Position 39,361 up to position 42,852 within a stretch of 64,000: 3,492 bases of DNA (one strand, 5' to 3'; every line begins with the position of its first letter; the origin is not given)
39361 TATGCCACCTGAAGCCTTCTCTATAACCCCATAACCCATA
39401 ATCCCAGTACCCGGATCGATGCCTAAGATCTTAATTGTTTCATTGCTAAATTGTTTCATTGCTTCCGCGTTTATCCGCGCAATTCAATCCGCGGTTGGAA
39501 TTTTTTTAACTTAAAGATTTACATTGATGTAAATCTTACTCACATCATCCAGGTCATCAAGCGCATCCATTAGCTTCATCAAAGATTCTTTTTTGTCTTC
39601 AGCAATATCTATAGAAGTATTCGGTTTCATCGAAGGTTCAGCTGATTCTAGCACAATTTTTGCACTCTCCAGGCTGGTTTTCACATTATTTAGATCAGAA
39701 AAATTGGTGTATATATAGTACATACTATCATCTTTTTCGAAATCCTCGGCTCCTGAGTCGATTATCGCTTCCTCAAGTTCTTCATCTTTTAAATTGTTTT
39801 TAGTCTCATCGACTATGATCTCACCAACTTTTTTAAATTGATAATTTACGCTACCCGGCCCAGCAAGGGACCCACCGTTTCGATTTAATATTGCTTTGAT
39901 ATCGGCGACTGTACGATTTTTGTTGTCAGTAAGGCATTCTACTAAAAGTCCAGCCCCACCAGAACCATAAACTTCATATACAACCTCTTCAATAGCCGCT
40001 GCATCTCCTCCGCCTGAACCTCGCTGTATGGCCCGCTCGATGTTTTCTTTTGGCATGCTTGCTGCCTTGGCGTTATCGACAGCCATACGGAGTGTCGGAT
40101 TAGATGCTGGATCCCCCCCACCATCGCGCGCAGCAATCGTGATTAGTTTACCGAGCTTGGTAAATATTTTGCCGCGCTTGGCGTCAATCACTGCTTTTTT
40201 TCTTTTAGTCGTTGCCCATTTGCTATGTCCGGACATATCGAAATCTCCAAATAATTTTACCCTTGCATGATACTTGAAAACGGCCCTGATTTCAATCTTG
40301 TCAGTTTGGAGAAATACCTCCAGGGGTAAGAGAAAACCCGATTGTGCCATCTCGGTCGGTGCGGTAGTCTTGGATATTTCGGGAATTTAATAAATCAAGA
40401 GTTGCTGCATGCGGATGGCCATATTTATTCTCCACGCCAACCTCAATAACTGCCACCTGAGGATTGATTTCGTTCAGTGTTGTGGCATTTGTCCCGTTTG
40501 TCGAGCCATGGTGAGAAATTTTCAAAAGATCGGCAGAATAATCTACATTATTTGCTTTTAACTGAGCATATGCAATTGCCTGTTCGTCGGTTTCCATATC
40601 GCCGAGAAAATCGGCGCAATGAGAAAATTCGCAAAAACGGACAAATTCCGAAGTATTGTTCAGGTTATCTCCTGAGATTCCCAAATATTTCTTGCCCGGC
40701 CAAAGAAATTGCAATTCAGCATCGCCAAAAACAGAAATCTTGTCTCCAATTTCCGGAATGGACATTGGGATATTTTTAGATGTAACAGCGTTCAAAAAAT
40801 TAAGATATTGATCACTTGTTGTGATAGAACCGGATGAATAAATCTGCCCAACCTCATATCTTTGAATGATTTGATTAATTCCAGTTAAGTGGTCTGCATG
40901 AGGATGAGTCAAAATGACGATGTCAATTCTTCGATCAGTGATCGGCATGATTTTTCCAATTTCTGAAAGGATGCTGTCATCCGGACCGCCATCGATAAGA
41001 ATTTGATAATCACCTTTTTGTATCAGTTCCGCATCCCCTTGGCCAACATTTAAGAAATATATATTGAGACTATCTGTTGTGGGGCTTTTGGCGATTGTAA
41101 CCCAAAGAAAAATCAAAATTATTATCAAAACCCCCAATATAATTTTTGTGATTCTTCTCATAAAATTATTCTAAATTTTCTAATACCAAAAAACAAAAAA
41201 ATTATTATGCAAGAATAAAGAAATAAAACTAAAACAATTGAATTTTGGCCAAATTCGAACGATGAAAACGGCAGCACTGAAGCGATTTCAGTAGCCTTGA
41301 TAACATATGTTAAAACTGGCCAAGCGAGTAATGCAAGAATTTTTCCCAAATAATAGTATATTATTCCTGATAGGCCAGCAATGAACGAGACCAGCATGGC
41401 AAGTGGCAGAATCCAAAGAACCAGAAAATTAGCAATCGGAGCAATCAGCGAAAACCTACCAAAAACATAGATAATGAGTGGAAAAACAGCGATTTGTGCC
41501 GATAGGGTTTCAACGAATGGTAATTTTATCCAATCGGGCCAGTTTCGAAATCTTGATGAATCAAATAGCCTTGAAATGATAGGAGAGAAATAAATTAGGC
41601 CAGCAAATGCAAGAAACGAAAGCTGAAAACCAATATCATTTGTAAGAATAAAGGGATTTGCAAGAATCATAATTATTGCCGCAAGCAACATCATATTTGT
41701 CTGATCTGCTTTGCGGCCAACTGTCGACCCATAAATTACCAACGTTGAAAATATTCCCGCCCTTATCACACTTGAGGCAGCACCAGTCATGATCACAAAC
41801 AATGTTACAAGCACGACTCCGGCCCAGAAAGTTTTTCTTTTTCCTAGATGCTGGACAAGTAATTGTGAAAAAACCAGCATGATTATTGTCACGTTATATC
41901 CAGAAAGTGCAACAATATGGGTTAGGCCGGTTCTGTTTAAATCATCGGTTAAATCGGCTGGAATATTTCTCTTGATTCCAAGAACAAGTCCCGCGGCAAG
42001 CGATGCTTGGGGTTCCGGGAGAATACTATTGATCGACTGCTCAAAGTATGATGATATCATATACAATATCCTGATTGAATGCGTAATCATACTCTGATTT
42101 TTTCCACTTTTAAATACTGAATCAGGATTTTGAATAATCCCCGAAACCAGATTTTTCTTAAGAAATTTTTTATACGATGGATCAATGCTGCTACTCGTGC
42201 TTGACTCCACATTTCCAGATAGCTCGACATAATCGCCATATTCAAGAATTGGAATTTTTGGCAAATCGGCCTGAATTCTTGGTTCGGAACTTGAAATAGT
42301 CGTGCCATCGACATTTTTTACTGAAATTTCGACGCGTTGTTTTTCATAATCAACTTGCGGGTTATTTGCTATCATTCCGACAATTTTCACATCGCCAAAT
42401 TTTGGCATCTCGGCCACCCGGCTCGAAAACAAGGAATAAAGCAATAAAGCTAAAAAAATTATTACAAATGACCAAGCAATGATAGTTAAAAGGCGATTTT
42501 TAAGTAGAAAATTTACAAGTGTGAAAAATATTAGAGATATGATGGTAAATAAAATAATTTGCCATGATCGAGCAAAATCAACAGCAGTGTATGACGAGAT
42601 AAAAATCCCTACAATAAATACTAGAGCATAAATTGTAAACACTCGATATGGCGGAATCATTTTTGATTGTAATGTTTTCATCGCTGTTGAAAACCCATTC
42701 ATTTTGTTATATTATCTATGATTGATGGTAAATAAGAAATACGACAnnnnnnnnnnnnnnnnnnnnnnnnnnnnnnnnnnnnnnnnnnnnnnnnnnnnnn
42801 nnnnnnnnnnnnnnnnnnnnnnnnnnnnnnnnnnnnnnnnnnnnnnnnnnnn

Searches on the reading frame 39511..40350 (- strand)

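Call 55: search_protein_families(library=pfam, proteins=[window:39511-40350:-], max_evalue=0.01)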
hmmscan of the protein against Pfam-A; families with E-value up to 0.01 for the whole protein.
window:39511-40350:- (279 aa): 2 families
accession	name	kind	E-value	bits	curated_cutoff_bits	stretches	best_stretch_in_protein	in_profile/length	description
PF01709.26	Transcrip_reg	-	5.8e-52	176.1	27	1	121-277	2-160/160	TACO1/YebC second and third domain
PF20772.2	TACO1_YebC_N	-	3.2e-32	111.2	36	1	43-113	1-72/73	TACO1/YebC protein N-terminal domain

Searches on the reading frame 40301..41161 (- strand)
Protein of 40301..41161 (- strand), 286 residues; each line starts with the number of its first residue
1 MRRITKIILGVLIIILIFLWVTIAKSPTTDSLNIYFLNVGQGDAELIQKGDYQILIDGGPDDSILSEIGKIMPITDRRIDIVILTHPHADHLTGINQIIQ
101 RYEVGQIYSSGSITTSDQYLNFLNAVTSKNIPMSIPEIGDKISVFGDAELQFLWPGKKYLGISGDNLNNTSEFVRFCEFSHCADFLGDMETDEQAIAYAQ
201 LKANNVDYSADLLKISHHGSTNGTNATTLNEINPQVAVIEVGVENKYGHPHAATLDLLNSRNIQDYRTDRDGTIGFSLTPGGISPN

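Call 55: search_protein_families(library=pfam, proteins=[window:40301-41161:-], max_evalue=0.01)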
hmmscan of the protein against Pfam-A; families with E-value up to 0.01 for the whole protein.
window:40301-41161:- (286 aa): 6 families
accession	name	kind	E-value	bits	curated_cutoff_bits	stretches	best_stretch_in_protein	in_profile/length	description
PF00753.33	Lactamase_B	-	3.1e-10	40.8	22.7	1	39-110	3-75/196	Metallo-beta-lactamase superfamily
PF25281.1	MBL_MAP1B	-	2.4e-08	33.8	37.6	1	34-122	23-109/279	MAP1B MBL-like domain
PF12706.13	Lactamase_B_2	-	1.3e-07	31.9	27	1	53-111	2-64/200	Beta-lactamase superfamily domain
PF23023.1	Anti-Pycsar_Apyc1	-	0.0008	19.4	50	1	45-102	23-77/250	Anti-Pycsar protein Apyc1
PF16661.11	Lactamase_B_6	-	0.0016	18.3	27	1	47-110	2-72/193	Metallo-beta-lactamase superfamily domain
PF19583.5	ODP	-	0.0017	18.7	27.2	1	46-153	7-110/194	ODP family beta lactamase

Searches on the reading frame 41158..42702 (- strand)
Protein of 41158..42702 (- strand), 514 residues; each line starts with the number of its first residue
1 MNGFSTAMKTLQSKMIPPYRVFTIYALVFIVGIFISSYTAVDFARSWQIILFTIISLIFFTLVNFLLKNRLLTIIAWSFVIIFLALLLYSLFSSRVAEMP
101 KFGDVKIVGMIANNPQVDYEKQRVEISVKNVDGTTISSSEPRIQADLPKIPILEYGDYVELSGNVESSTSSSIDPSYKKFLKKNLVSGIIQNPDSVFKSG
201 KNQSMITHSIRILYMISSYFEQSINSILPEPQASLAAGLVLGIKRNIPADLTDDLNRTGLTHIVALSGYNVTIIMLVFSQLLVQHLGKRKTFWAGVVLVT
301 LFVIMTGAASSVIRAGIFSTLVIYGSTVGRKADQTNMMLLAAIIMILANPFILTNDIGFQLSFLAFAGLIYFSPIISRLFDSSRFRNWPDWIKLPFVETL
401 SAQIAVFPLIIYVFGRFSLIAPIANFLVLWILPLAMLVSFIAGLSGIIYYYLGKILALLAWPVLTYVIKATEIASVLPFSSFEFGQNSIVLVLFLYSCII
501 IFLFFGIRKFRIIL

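Call 18: search_protein_families(library=pfam, proteins=[window:41158-42702:-])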
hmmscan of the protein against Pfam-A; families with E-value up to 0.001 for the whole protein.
window:41158-42702:- (514 aa): 2 families
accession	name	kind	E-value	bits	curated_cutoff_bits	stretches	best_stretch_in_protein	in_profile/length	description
PF03772.21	Competence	-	1e-46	159.9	23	1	239-505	1-266/270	Competence protein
PF13567.11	DUF4131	-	2.1e-07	31.2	31.6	1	46-165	5-130/165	Domain of unknown function (DUF4131)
